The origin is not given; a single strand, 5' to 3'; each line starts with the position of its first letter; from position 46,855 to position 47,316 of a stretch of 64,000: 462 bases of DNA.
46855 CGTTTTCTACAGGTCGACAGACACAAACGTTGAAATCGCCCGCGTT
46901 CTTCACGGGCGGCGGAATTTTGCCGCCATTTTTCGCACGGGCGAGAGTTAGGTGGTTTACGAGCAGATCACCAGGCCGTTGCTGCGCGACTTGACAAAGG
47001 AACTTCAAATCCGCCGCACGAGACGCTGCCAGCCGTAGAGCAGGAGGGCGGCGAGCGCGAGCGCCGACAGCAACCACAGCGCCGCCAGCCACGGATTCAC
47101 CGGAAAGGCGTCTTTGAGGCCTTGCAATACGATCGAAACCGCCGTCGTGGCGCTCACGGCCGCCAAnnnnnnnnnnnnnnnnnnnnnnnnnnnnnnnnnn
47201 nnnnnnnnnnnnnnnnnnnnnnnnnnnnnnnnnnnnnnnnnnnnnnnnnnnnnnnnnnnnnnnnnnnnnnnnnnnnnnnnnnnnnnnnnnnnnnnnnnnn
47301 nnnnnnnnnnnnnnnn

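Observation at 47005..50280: Three-gene operon that could activate, lipid-link and transfer a sugar: GT-C-like membrane protein, nucleotidyltransferase-GT2 fusion and a coupled micro-ORF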

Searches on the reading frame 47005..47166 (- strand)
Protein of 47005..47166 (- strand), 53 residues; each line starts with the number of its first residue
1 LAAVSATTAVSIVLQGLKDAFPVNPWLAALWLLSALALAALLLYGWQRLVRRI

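Call 3: search_protein_families(library=pfam, proteins=[window:47005-47166:-], max_evalue=0.01)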
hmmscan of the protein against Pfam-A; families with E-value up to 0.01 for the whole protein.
window:47005-47166:- (53 aa): 0 families

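Call 4: search_protein_families(library=ncbifam, proteins=[window:47005-47166:-], max_evalue=0.01)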
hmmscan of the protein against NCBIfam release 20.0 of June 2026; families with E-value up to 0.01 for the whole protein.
window:47005-47166:- (53 aa): 0 families

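Call 34: list_cluster_members(proteins=[window:47008-47166:-, window:47008-47157:-, window:47008-47127:-, window:47008-47100:-, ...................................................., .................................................])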
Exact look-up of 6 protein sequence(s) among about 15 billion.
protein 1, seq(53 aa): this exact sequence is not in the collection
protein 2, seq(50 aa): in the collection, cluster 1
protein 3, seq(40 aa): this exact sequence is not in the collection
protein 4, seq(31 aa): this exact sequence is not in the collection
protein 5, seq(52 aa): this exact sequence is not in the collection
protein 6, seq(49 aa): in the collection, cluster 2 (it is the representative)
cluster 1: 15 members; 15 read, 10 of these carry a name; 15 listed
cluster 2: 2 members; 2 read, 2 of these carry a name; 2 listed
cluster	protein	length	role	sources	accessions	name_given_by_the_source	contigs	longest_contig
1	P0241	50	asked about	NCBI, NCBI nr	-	-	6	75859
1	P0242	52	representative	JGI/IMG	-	hypothetical protein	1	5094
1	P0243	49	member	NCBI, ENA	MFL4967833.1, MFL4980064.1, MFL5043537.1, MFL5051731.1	MAG: hypothetical protein ACJ8D4_16600 [Xanthobacteraceae bacterium]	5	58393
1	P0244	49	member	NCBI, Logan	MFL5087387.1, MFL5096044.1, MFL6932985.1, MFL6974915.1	MAG: hypothetical protein ACJ8F2_23630 [Xanthobacteraceae bacterium]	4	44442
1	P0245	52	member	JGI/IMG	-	hypothetical protein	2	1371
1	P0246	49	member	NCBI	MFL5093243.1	MAG: hypothetical protein ACJ8D7_23010 [Xanthobacteraceae bacterium]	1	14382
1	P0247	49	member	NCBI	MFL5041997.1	MAG: hypothetical protein ACJ8D0_19535 [Xanthobacteraceae bacterium]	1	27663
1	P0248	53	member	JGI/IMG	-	-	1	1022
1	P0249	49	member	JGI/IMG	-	hypothetical protein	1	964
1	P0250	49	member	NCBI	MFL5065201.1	MAG: hypothetical protein ACJ8ED_11170 [Xanthobacteraceae bacterium]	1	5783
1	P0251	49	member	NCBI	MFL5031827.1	MAG: hypothetical protein ACJ8E1_18315 [Xanthobacteraceae bacterium]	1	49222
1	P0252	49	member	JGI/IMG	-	hypothetical protein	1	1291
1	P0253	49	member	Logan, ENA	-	-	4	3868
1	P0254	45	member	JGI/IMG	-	-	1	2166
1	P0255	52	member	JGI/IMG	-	-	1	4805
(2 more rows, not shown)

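Call 42: find_encoding_contigs(protein=P0243, flank=4000, max_places=5)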
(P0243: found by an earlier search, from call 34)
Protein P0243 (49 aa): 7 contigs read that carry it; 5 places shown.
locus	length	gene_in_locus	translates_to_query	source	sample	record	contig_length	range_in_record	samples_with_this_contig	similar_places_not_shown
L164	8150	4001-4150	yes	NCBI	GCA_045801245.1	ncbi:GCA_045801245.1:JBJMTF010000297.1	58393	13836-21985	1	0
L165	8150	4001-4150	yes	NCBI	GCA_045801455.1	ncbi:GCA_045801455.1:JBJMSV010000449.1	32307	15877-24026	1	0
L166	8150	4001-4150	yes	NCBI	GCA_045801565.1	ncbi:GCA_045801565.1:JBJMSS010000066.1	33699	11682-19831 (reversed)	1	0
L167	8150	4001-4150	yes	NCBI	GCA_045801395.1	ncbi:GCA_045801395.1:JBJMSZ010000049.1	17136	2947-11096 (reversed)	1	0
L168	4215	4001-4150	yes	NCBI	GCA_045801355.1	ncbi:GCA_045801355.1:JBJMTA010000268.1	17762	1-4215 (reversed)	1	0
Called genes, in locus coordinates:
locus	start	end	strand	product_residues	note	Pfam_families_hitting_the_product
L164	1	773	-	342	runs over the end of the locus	PF01370:Epimerase, PF02719:Polysacc_synt_2, PF04321:RmlD_sub_bind, PF01073:3Beta_HSD, PF07993:NAD_binding_4 (faint), PF16363:GDP_Man_Dehyd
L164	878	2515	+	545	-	-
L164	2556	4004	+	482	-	PF00483:NTP_transferase, PF12804:NTP_transf_3, PF00535:Glycos_transf_2, PF13641:Glyco_tranf_2_3 (weak)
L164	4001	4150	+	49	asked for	-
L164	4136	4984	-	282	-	PF13489:Methyltransf_23, PF08242:Methyltransf_12 (weak), PF08241:Methyltransf_11, PF13649:Methyltransf_25 (weak)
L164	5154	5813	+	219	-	PF13578:Methyltransf_24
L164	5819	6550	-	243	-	PF05050:Methyltransf_21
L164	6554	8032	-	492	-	PF00294:PfkB, PF08543:Phos_pyr_kin, PF01256:Carb_kinase (faint), PF01467:CTP_transf_like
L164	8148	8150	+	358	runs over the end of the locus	PF01075:Glyco_transf_9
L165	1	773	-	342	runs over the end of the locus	PF01370:Epimerase, PF02719:Polysacc_synt_2, PF04321:RmlD_sub_bind, PF01073:3Beta_HSD, PF07993:NAD_binding_4 (faint), PF16363:GDP_Man_Dehyd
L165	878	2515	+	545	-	-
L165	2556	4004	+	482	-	PF00483:NTP_transferase, PF12804:NTP_transf_3, PF00535:Glycos_transf_2, PF13641:Glyco_tranf_2_3 (weak)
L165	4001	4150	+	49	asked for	-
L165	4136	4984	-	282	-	PF13489:Methyltransf_23, PF08242:Methyltransf_12 (weak), PF08241:Methyltransf_11, PF13649:Methyltransf_25 (weak)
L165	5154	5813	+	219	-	PF13578:Methyltransf_24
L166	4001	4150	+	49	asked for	-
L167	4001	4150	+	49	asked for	-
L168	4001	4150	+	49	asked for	-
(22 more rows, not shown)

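Call 43: find_encoding_contigs(protein=P0244, flank=4000, max_places=4)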
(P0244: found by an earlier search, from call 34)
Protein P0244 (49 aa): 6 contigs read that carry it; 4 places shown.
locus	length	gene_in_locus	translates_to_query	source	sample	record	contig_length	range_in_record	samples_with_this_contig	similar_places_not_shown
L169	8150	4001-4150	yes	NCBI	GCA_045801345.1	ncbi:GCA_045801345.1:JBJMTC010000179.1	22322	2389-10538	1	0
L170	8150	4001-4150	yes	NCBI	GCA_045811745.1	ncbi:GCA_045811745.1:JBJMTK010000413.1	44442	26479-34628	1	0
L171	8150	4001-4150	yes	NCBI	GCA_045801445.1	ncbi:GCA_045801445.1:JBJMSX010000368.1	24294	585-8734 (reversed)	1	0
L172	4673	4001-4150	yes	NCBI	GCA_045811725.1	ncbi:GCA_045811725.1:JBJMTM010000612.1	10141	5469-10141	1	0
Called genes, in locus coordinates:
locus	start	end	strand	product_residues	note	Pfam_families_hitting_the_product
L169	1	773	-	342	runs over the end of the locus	PF01370:Epimerase, PF02719:Polysacc_synt_2, PF04321:RmlD_sub_bind, PF01073:3Beta_HSD, PF07993:NAD_binding_4 (faint), PF16363:GDP_Man_Dehyd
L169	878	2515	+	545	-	-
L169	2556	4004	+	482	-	PF00483:NTP_transferase, PF12804:NTP_transf_3, PF00535:Glycos_transf_2, PF13641:Glyco_tranf_2_3 (weak)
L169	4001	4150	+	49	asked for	-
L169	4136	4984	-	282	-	PF13489:Methyltransf_23, PF08242:Methyltransf_12 (weak), PF08241:Methyltransf_11, PF13649:Methyltransf_25 (weak)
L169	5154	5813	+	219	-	PF13578:Methyltransf_24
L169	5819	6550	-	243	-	PF05050:Methyltransf_21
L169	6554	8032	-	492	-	PF00294:PfkB, PF08543:Phos_pyr_kin, PF01256:Carb_kinase (faint), PF01467:CTP_transf_like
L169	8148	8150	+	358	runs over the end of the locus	PF01075:Glyco_transf_9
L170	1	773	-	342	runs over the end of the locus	PF01370:Epimerase, PF02719:Polysacc_synt_2, PF04321:RmlD_sub_bind, PF01073:3Beta_HSD, PF07993:NAD_binding_4 (faint), PF16363:GDP_Man_Dehyd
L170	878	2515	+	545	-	-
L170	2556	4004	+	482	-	PF00483:NTP_transferase, PF12804:NTP_transf_3, PF00535:Glycos_transf_2, PF13641:Glyco_tranf_2_3 (weak)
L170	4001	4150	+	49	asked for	-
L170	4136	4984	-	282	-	PF13489:Methyltransf_23, PF08242:Methyltransf_12 (weak), PF08241:Methyltransf_11, PF13649:Methyltransf_25 (weak)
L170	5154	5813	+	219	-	PF13578:Methyltransf_24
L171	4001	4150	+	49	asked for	-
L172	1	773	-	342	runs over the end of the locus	PF01370:Epimerase, PF02719:Polysacc_synt_2, PF04321:RmlD_sub_bind, PF01073:3Beta_HSD, PF07993:NAD_binding_4 (faint), PF16363:GDP_Man_Dehyd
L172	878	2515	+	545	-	-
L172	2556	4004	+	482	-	PF00483:NTP_transferase, PF12804:NTP_transf_3, PF00535:Glycos_transf_2, PF13641:Glyco_tranf_2_3 (weak)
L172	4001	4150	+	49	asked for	-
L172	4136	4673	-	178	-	PF08242:Methyltransf_12 (weak), PF13489:Methyltransf_23, PF08241:Methyltransf_11, PF13649:Methyltransf_25 (weak)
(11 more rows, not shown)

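Call 46: search_protein_representatives(protein=window:47005-47157:-)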
Query: 50 residues. Proteins with E-value up to 0.001 (for the whole library): 11; up to 1e-10: 0; up to 1e-30: 0. The best 11 are listed.
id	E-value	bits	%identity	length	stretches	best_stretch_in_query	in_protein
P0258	2.4e-10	55.4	66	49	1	1-47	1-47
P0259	5.0e-10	54.4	64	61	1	4-48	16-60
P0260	3.2e-07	45.7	60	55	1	6-47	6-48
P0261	7.3e-07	44.6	48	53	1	4-49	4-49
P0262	7.9e-07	44.5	61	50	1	1-49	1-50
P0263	1.1e-06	44.1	51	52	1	1-47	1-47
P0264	1.3e-06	43.8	54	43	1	10-46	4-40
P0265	6.2e-05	38.7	58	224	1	4-43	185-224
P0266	1.8e-04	37.2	49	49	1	1-47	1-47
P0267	7.2e-04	35.4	47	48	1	7-49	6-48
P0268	9.7e-04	35.0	67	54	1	19-48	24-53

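Call 48: find_encoding_contigs(protein=P0258, flank=5000, max_places=3)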
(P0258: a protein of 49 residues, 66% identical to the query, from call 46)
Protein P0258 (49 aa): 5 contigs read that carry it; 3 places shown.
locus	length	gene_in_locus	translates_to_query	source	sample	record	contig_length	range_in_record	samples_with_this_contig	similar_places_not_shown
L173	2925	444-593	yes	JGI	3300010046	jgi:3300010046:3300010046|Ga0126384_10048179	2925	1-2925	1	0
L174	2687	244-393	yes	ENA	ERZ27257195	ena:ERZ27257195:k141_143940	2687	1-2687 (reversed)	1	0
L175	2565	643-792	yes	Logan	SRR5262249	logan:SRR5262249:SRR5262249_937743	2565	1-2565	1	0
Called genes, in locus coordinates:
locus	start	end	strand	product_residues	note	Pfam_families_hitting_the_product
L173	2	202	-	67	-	?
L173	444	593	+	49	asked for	-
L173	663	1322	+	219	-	PF13578:Methyltransf_24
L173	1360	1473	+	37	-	-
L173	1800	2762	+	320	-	PF00532:Peripla_BP_1, PF13377:Peripla_BP_3 (faint), PF13407:Peripla_BP_4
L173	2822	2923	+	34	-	?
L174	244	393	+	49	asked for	-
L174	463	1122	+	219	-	PF13578:Methyltransf_24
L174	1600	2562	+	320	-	PF00532:Peripla_BP_1, PF13377:Peripla_BP_3 (faint), PF13407:Peripla_BP_4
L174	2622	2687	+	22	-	?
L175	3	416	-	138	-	?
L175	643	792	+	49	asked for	-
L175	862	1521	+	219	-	PF13578:Methyltransf_24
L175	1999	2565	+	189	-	?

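Call 49: find_encoding_contigs(protein=P0261, flank=5000, max_places=3)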
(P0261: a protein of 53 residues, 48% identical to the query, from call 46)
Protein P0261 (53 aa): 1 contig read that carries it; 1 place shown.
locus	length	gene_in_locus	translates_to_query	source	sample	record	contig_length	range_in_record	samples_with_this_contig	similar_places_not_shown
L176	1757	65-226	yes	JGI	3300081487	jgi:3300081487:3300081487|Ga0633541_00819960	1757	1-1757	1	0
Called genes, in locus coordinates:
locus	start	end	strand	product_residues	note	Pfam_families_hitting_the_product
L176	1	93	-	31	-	?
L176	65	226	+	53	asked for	-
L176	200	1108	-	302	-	PF13489:Methyltransf_23, PF08241:Methyltransf_11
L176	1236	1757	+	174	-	?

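Call 53: find_encoding_contigs(protein=P0263, flank=6000, max_places=2)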
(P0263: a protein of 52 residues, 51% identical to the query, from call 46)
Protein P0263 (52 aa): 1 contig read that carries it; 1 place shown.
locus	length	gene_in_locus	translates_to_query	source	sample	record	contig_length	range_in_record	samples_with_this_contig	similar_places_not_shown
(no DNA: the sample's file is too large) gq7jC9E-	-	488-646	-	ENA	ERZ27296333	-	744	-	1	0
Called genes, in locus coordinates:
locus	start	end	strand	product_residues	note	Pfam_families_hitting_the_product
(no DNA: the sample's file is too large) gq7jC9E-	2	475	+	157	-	?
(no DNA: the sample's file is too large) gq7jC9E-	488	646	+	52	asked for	-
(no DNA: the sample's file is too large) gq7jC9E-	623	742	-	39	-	?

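Call 54: find_encoding_contigs(protein=P0266, flank=6000, max_places=2)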
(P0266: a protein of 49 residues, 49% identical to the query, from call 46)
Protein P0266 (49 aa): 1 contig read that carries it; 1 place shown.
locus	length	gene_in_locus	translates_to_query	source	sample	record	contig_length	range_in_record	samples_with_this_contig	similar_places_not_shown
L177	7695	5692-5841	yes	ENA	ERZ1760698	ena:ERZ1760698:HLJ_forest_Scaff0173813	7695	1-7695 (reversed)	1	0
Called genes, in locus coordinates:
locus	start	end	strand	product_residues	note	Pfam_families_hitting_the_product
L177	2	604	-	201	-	?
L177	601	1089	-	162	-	PF13302:Acetyltransf_3, PF00583:Acetyltransf_1, PF13523:Acetyltransf_8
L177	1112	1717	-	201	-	PF10755:DUF2585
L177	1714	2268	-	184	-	PF00227:Proteasome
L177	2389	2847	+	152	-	PF20587:DUF6789, PF11158:DUF2938 (weak)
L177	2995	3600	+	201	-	PF00475:IGPD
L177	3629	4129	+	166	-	PF10947:DUF2628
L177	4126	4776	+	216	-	PF00117:GATase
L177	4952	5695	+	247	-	PF00977:His_biosynth, PF01207:Dus (faint)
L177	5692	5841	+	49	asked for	-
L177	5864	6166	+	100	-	-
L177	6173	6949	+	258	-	PF00977:His_biosynth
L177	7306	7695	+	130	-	?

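Call 55: find_encoding_contigs(protein=P0262, flank=6000, max_places=2)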
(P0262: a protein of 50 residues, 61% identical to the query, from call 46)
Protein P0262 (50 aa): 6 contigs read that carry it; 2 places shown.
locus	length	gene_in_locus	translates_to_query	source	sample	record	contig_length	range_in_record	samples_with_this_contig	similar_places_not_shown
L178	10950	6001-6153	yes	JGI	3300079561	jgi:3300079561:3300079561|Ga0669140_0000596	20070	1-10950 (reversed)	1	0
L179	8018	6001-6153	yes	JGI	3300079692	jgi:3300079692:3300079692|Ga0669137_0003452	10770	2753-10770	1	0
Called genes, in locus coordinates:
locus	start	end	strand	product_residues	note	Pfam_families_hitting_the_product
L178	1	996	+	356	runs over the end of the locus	PF02652:Lactate_perm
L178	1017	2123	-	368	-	-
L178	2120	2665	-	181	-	PF00227:Proteasome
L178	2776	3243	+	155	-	PF20587:DUF6789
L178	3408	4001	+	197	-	PF00475:IGPD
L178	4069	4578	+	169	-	PF10947:DUF2628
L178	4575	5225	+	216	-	PF00117:GATase, PF07722:Peptidase_C26 (faint)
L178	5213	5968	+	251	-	PF00977:His_biosynth, PF01207:Dus (faint)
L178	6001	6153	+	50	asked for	-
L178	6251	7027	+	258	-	PF00977:His_biosynth, PF03060:NMO (faint)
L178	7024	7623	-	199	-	PF01323:DSBA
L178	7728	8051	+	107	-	PF01503:PRA-PH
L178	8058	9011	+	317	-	PF00485:PRK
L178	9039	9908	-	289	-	-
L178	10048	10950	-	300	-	?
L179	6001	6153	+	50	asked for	-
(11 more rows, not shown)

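Call 84: find_encoding_contigs(protein=P0260, flank=5000, max_places=2)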
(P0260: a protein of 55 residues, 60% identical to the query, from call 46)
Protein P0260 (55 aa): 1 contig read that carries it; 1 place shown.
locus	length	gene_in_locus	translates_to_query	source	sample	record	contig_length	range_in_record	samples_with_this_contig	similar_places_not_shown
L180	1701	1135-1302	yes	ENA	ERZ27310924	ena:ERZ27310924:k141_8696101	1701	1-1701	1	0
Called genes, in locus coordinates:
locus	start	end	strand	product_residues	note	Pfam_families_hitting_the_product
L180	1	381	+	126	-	?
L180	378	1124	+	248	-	PF00977:His_biosynth, PF01207:Dus (faint)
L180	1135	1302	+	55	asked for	-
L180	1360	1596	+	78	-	PF00977:His_biosynth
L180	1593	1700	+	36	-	?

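Call 85: find_encoding_contigs(protein=P0267, flank=5000, max_places=2)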
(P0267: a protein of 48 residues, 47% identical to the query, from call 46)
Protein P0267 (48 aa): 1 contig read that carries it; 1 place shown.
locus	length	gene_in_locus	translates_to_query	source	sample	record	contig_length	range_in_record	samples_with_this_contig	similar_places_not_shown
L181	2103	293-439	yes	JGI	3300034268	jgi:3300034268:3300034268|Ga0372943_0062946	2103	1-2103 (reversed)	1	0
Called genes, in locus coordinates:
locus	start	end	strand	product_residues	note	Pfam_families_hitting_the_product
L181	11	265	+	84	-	-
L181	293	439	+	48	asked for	-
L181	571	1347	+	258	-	PF00977:His_biosynth, PF03060:NMO (faint)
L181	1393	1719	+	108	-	PF01503:PRA-PH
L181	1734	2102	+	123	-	?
